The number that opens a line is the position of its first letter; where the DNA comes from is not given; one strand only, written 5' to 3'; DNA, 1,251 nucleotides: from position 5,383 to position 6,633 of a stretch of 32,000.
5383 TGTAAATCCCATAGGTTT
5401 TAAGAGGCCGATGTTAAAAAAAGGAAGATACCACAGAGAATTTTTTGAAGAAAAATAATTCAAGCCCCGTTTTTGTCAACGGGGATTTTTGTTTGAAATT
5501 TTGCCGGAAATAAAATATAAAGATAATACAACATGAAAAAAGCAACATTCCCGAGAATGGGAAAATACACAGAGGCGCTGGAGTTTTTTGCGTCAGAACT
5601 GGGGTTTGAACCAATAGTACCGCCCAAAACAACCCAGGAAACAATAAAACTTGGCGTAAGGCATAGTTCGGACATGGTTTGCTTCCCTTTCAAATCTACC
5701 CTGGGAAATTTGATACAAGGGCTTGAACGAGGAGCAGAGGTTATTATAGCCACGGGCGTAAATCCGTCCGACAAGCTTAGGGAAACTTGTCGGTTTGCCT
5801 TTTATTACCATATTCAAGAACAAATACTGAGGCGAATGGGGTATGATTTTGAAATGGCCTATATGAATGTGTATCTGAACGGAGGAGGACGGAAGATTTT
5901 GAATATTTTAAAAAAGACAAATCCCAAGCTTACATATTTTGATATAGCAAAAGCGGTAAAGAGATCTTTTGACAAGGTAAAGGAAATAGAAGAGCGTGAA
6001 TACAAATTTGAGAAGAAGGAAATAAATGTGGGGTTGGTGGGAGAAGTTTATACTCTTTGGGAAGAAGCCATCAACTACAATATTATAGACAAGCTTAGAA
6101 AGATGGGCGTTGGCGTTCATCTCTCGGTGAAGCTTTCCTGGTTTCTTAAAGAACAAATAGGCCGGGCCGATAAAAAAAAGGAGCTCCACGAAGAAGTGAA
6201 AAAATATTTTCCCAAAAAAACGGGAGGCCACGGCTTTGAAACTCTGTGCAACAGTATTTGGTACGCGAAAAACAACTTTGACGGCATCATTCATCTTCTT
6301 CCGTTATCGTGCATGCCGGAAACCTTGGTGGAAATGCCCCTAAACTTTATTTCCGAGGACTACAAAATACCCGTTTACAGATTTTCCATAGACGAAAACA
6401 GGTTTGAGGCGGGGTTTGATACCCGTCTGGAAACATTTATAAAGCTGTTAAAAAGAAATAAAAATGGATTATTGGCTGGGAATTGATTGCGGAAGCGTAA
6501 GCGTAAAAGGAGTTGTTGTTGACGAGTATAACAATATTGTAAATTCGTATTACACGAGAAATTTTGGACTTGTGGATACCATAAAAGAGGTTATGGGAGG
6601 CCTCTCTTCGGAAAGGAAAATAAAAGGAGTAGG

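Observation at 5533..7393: Orphan HgdC/BcrAD-type ATP-dependent electron activase with a DUF2229-like partner, heading the hydrogenase operon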

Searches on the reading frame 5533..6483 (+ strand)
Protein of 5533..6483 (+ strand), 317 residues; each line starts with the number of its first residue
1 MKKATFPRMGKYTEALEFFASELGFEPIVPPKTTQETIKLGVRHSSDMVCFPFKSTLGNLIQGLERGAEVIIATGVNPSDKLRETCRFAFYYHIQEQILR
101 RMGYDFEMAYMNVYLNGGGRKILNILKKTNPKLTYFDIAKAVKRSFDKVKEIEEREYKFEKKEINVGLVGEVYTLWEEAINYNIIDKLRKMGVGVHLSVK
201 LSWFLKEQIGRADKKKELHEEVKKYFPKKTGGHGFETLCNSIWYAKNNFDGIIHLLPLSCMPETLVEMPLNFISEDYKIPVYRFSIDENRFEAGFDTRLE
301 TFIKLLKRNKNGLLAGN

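Call 3: search_protein_families(library=pfam, proteins=[window:5533-6483:+], max_evalue=0.01)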
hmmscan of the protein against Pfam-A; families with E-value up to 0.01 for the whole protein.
window:5533-6483:+ (317 aa): 3 families
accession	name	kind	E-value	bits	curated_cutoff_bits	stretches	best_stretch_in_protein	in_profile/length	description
PF09989.15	DUF2229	-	2e-13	50.9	29.4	1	11-196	12-213/218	CoA enzyme activase uncharacterised domain (DUF2229)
PF06050.19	HGD-D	-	0.0024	17.9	28.4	0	244-303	279-339/342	2-hydroxyglutaryl-CoA dehydratase, D-component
PF13412.12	HTH_24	-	0.003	17.5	21.9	1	120-145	6-30/48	Winged helix-turn-helix DNA-binding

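Call 4: search_protein_families(library=ncbifam, proteins=[window:5533-6483:+], max_evalue=0.01)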
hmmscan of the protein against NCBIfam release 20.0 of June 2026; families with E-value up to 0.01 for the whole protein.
window:5533-6483:+ (317 aa): 1 family
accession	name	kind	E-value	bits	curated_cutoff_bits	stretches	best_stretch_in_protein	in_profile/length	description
TIGR02764.1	spore_ybaN_pdaB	equivalog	0.0021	17.9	237.4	1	120-162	22-64/191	polysaccharide deacetylase family sporulation protein PdaB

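Call 10: search_solved_structures(query=window:5533-6483:+, show_alignments=3, max_evalue=1)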
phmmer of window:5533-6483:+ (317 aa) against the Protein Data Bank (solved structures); distinct sequences matched with E-value up to 1: 1.
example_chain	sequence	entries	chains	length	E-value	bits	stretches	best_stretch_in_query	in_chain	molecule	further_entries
6b3o_A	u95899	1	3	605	0.58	12.6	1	67-162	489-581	Spike glycoprotein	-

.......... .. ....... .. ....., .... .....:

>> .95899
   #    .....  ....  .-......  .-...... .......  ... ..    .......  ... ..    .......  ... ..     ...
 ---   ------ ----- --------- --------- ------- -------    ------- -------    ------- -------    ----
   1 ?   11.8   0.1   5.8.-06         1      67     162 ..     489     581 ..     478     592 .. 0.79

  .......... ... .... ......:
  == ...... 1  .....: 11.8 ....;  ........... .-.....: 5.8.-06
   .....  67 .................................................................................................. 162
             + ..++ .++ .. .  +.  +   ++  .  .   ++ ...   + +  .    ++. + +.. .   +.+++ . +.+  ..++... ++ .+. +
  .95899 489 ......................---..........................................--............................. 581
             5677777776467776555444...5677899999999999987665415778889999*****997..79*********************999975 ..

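Call 11: find_homologous_proteins(query=window:5533-6483:+, max_evalue=0.001)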
Query window:5533-6483:+ (317 aa): 236 proteins with E <= 0.001 among 1205 candidates; the best 120 are listed.
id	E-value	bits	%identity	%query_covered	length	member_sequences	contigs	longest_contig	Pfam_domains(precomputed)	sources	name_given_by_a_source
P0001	7.0e-207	704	100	97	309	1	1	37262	PF09989.16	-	-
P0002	7.4e-156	536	71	100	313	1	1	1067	PF09989.16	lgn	-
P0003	7.5e-147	507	70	98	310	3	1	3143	PF09989.16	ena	-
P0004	2.0e-142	492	67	97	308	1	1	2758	PF09989.16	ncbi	-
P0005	4.2e-138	478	67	97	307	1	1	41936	PF09989.16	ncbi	-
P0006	1.7e-134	466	67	98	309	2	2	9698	PF09989.16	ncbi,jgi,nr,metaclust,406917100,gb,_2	ncbi:MAG: hypothetical protein ACD_58C00326G0002 [uncultured bacterium]|nr:MAG: hypothetical protein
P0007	3.9e-134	465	65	98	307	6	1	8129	PF09989.16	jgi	jgi:predicted nucleotide-binding protein (sugar kinase/HSP70/actin superfamily)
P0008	5.9e-134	464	64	98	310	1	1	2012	PF09989.16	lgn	-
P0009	2.0e-133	463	66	98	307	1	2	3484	PF09989.16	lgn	-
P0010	5.5e-132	458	64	98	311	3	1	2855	PF09989.16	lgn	-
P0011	6.0e-132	458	64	98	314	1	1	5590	PF09989.16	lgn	-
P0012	1.1e-131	457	63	98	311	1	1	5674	PF09989.16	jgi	jgi:predicted nucleotide-binding protein (sugar kinase/HSP70/actin superfamily)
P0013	3.8e-131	455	63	100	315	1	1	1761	PF09989.16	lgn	-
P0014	3.1e-130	452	63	98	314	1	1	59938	PF09989.16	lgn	-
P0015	1.6e-129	450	65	95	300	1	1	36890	PF09989.16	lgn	-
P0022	9.6e-123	428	61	97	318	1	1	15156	PF09989.16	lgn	-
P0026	6.1e-120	418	61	98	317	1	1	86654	PF09989.16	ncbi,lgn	-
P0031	8.9e-114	398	58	99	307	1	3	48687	PF06050.20,PF09989.16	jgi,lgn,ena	-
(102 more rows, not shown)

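Call 15: find_related_loci(query=A1, collection=genome_contigs, flank=10000)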
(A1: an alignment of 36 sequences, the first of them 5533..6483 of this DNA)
Query A1 (317 aa) in genome_contigs; peptide patterns used: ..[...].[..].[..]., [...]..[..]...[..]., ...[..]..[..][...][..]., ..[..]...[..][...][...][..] (x = any residue, [..] = any of these).
409 stretches matched a pattern; 288 encode a relative of the query (tblastn E <= 1e-3); the best 80 are kept; 80 distinct loci.
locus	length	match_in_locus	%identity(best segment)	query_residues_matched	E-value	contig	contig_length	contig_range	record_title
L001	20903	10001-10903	67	4-308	6e-142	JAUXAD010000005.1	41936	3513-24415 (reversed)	MAG: archaeon isolate CSMAG_2753 CSMAG_2753_k141_666038_length_41936_cov_17.2353, whole genome shotgun sequence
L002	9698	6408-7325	67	1-310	2e-140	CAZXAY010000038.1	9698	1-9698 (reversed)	MAG TPA_asm: uncultured Candidatus Saccharibacteria bacterium isolate SRP011637_co1_138 genome assembly, contig: NODE_26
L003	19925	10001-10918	64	2-310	5e-133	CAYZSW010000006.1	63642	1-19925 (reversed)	MAG TPA_asm: uncultured Candidatus Saccharibacteria bacterium isolate SRP241326_co2_22 genome assembly, contig: NODE_779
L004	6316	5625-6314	65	1-234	7e-107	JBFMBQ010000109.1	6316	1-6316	MAG: bacterium isolate MAG168 MAG168_109, whole genome shotgun sequence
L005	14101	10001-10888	48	5-310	6e-91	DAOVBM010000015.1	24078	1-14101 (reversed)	MAG TPA_asm: Candidatus Woesearchaeota archaeon isolate CSMAG_1005 CSMAG_1005_k141_4056460_length_24078_cov_11.3438, who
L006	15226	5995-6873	46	7-310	2e-81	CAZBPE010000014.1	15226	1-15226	MAG TPA_asm: uncultured Methanosarcinales archaeon isolate SRP090828_co2_31 genome assembly, contig: NODE_1312_length_15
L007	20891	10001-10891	46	4-310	2e-79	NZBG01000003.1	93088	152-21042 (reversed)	MAG: Candidatus Woesearchaeota archaeon isolate ARS1419 36443, whole genome shotgun sequence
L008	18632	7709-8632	61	1-310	1e-125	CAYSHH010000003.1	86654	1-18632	MAG TPA_asm: uncultured Candidatus Saccharibacteria bacterium isolate binchicken_co220_14 genome assembly, contig: NODE_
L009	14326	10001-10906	46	4-315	1e-76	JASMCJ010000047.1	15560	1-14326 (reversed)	MAG: Candidatus Woesearchaeota archaeon isolate ETNP3_MAG_14 c_000001129192, whole genome shotgun sequence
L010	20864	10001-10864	46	7-306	4e-76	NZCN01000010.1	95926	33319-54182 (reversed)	MAG: Candidatus Woesearchaeota archaeon isolate ARS1199 MHASMcontig_198640, whole genome shotgun sequence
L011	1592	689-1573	41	5-310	2e-80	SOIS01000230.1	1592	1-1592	MAG: Candidatus Cloacimonadota bacterium isolate E29_bin43 NODE_82616_length_1592_cov_7.264802, whole genome shotgun seq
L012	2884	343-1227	42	5-310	2e-76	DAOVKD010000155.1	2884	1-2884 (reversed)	MAG TPA_asm: Candidatus Woesearchaeota archaeon isolate CSMAG_1410 CSMAG_1410_k141_4367238_length_2884_cov_20.7587, whol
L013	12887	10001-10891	45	4-310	2e-75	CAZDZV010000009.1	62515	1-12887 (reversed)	MAG TPA_asm: uncultured Methanosarcinales archaeon isolate SRP141376_co2_275 genome assembly, contig: NODE_1207_length_6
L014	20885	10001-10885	42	5-310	1e-74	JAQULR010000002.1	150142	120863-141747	MAG: Acidobacteriota bacterium isolate STD1_135 NODE_193_length_150142_cov_30.973816_Sandtown_D1, whole genome shotgun s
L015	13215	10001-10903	40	3-315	2e-73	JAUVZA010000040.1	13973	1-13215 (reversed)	MAG: Dehalococcoidia bacterium isolate CSMAG_1256 CSMAG_1256_k141_576800_length_13973_cov_18.1929, whole genome shotgun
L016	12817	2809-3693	41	5-310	6e-73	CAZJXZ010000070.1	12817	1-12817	MAG TPA_asm: uncultured Eubacteriales bacterium isolate binchicken_co383_20 genome assembly, contig: NODE_1602_length_12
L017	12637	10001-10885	41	5-310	8e-73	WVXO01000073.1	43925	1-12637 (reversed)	MAG: Candidatus Aminicenantes bacterium isolate CS1-C017 C_merged_R1_(paired)_contig_4545, whole genome shotgun sequence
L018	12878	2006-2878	40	5-306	1e-72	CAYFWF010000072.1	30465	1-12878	MAG TPA_asm: uncultured Eubacteriales bacterium isolate ERP108616_co1_236 genome assembly, contig: k119_302962, whole ge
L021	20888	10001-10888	39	5-308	7e-70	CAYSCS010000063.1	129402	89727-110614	MAG TPA_asm: uncultured Eubacteriales bacterium isolate SRP231805_co4_118 genome assembly, contig: k141_154592, whole ge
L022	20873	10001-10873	39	5-306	1e-69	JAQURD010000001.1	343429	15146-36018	MAG: Acidobacteriota bacterium isolate STD1_65 NODE_43_length_343429_cov_18.137844_Sandtown_D1, whole genome shotgun seq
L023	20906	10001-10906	39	2-311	7e-66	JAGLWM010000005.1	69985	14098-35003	MAG: Candidatus Pacearchaeota archaeon isolate RS_12_23 ZL285.bin.23.fa_5, whole genome shotgun sequence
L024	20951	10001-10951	38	2-310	6e-64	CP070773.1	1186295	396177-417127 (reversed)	MAG: Candidatus Bathyarchaeota archaeon isolate bin22 chromosome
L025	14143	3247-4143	38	1-307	1e-63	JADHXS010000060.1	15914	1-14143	MAG: Phycisphaerae bacterium isolate BS750m-G59 BS-750m-C6013, whole genome shotgun sequence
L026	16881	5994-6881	39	4-307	8e-64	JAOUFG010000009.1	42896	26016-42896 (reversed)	MAG: Phycisphaerae bacterium isolate 4_1_July_SF_Bin34 4_1_July_SF_Bin34_scaffold_262_c1, whole genome shotgun sequence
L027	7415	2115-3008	39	2-307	5e-64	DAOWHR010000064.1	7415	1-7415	MAG TPA_asm: Anaerohalosphaeraceae bacterium isolate CSMAG_2022 CSMAG_2022_k141_5041567_length_7415_cov_8.0000, whole ge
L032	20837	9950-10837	40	5-312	8e-61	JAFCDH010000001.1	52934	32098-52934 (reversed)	Candidatus Pacearchaeota archaeon isolate Meg19_1012_Bin_410 Meg19_1012_Bin_410_scaffold_890, whole genome shotgun seque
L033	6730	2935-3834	39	5-310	2e-60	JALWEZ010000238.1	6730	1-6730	MAG: Candidatus Moraniibacteriota bacterium isolate T11_metabat2_scaf2bin.017 T11_NODE_7826_length_6730_cov_1.926549, wh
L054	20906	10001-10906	36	2-311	2e-55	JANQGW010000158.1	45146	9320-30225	MAG: Sedimentisphaerales bacterium isolate PL23b_bin.68 k99_359467, whole genome shotgun sequence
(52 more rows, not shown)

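Call 20: predict_structure(alignment_id=A1)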
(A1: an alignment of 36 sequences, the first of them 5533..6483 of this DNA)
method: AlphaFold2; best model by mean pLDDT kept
length: 317 residues; sequences in the alignment: 36
mean_pLDDT: 89.8   pTM: 0.88
mean pLDDT of the five models: 89.8, 89.1, 88.7, 88.0, 87.6
residues with pLDDT >= 90: 218; 70-90: 71; 50-70: 27; < 50: 1
segments of 3 or more residues with pLDDT < 50: none
pLDDT, mean of each block of 10 residues (from residue 1): 94 96 94 95 91 94 97 74 66 94 94 60 76 88 95 98 98 93 96 97 88 90 88 89 98 91 92 98 88 91 96 69
secondary structure, 60 per line:
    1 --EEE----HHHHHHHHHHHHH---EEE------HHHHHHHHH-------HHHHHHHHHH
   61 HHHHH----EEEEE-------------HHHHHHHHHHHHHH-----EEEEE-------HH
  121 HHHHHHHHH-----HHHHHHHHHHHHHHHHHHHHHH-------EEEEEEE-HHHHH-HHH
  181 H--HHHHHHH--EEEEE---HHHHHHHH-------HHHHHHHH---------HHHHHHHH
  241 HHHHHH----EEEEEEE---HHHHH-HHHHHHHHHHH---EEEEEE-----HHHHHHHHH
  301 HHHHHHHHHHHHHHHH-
elements in order: E3-5 H10-22 E26-28 H35-43 H51-65 E70-74 H88-101 E107-111 H119-129 H135-156 E164-170 H172-176 H178-181 H184-190 E193-197 H201-208 H216-223 H233-246 E251-257 H261-265 H267-277 E281-286 H292-316

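Call 23: fold_search(model_id=the predicted structure, library=pdb)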
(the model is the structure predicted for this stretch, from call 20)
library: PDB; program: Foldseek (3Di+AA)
matches with E <= 10: 1176; with E <= 0.001: 15
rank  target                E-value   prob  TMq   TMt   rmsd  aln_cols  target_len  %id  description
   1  3o3m_D                3.9e-08  1.00  0.56  0.49   6.5       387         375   14  (R)-2-Hydroxyisocaproyl-CoA Dehydratase (released 2011-03-16)
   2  3o3m_B                5.8e-08  1.00  0.53  0.46   7.2       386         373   14  (R)-2-Hydroxyisocaproyl-CoA Dehydratase (released 2011-03-16)
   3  8s02_B                8.2e-08  1.00  0.54  0.47   7.9       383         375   14  BzdNO-benzoyl-CoA complex (released 2025-03-05)
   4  7yzm_A                8.7e-08  1.00  0.54  0.42   9.2       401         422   11  MgADPNP-bound DCCP:DCCP-R complex (released 2022-12-28)
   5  7yyl_A                2.1e-07  1.00  0.53  0.42   7.9       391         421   12  nucleotide-free DCCP:DCCP-R complex (released 2022-12-28)
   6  9g87_B                4.7e-07  1.00  0.55  0.47   7.0       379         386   12  3-methylbenzoyl-CoA reductase from Thauera chlorobenzoica (subunits MbdON ) (released 2026-02-04)
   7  7yyl_D                4.7e-07  1.00  0.52  0.41   7.9       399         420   12  nucleotide-free DCCP:DCCP-R complex (released 2022-12-28)
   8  6eno                  5.3e-07  1.00  0.52  0.41   9.4       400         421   11  Double cubane cluster oxidoreductase (released 2018-03-14)
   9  3o3o_A                7.9e-07  1.00  0.51  0.43   7.3       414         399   11  (R)-2-hydroxyisocaproyl-CoA dehydratase in complex with (R)-2-hydroxyisocaproate (released 2011-03-16)
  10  3o3n_B                8.4e-07  1.00  0.51  0.45   7.2       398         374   14  (R)-2-hydroxyisocaproyl-CoA dehydratase in complex with its substrate (R)-2-hydroxyisocaproyl-CoA (released 2011-03-16)
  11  9gai_B                8.9e-07  1.00  0.54  0.46   7.3       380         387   12  3-methylbenzoyl-CoA reductase from Thauera chlorobenzoica (MbdONPQ) (released 2026-02-18)
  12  3o3m_C                1.1e-06  1.00  0.54  0.45   6.8       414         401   11  (R)-2-Hydroxyisocaproyl-CoA Dehydratase (released 2011-03-16)
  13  7yyl_B                1.5e-06  1.00  0.53  0.42   7.9       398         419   12  nucleotide-free DCCP:DCCP-R complex (released 2022-12-28)
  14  8s02_A                1.8e-04  1.00  0.47  0.37  10.0       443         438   10  BzdNO-benzoyl-CoA complex (released 2025-03-05)
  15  8s2r_C                5.8e-04  1.00  0.49  0.39  10.0       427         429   11  BzdNO in partially coenzyme A - free state (released 2025-03-05)
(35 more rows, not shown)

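Call 24: search_solved_structures(query=A1, max_evalue=10, show_alignments=5)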
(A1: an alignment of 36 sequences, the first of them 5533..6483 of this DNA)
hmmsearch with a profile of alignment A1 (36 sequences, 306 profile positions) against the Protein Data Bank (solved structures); distinct sequences matched with E-value up to 10: 6.
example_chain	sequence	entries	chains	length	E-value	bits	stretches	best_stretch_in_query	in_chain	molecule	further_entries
3o3m_B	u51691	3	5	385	0.00038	23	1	234-296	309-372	beta subunit 2-hydroxyacyl-CoA dehydratase | beta-subunit 2-hydroxyacyl-CoA dehydratase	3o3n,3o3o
7yyl_C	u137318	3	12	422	0.0029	20.1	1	234-297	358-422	Dehydratase family protein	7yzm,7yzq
6eno_A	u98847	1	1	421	0.014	17.8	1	234-296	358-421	Dehydratase family protein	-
2yqi_A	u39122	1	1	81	0.76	12.1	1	109-153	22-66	High mobility group protein B3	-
6b3o_A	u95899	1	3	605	1.2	11.5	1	90-155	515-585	Spike glycoprotein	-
8b9o_A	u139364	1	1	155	2.1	10.7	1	264-293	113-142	Clp amino terminal domain protein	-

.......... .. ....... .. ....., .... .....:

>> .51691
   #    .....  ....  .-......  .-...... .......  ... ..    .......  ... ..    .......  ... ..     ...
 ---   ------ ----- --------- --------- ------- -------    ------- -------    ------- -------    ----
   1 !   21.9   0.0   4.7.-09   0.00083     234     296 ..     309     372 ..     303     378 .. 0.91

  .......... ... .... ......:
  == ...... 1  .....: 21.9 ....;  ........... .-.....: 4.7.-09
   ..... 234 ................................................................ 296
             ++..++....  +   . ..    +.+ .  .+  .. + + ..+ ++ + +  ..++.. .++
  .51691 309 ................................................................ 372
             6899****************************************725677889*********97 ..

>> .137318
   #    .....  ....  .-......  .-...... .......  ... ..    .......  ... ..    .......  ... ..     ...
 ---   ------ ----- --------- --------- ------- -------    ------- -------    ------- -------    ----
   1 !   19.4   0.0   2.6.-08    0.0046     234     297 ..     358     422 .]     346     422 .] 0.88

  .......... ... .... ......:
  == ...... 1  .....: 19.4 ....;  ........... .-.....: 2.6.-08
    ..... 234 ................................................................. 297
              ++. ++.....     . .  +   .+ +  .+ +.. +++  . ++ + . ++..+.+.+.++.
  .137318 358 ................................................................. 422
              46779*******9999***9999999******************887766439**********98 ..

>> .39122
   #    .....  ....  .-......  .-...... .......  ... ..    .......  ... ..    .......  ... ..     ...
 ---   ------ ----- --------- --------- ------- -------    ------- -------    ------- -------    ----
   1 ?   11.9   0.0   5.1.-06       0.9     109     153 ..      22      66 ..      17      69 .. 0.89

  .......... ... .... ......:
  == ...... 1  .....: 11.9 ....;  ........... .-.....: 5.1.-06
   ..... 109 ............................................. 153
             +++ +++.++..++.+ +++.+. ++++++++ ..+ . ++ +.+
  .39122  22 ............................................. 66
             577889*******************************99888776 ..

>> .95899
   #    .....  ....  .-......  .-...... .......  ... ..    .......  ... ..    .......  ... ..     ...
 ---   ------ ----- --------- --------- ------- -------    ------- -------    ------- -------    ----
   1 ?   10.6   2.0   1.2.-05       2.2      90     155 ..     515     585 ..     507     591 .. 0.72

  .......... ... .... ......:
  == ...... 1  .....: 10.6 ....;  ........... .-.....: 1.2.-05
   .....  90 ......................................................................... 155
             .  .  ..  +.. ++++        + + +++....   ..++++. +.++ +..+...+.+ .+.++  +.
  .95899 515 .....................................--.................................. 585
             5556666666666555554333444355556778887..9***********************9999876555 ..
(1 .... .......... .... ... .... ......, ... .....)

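Call 37: search_protein_representatives(alignment_id=A1)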
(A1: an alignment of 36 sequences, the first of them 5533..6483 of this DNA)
Query: 36 sequences, 306 profile positions. Proteins with E-value up to 0.001 (for the whole library): 2692; up to 1e-10: 1547; up to 1e-30: 392. The best 150 are listed.
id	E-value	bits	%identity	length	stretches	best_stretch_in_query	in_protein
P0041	1.7e-134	464.2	-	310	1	2-303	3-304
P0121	7.6e-121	419.4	-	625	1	4-303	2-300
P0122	3.4e-111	387.7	-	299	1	2-299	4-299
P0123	2.3e-110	385.0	-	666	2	51-301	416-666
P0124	3.2e-107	374.7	-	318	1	4-301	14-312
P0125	1.4e-105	369.2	-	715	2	2-266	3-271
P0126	2.6e-102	358.6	-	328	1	1-301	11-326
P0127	3.5e-102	358.1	-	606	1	4-303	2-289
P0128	9.3e-102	356.7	-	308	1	2-302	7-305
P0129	1.7e-101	355.9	-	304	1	4-303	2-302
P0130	2.8e-100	351.9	-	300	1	2-298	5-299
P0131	1.2e-99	349.9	-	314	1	4-303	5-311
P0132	2.0e-99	349.0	-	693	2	4-251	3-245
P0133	1.1e-96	340.1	-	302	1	4-301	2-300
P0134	5.0e-95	334.6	-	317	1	2-300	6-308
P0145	4.9e-87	308.4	-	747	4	146-301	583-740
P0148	2.3e-84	299.6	-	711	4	113-302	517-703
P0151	8.4e-82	291.2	-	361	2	112-303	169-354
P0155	2.9e-80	286.1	-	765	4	152-303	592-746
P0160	2.4e-78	279.8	-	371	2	98-304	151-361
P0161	2.7e-78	279.7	-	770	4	138-303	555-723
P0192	1.3e-70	254.4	-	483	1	2-302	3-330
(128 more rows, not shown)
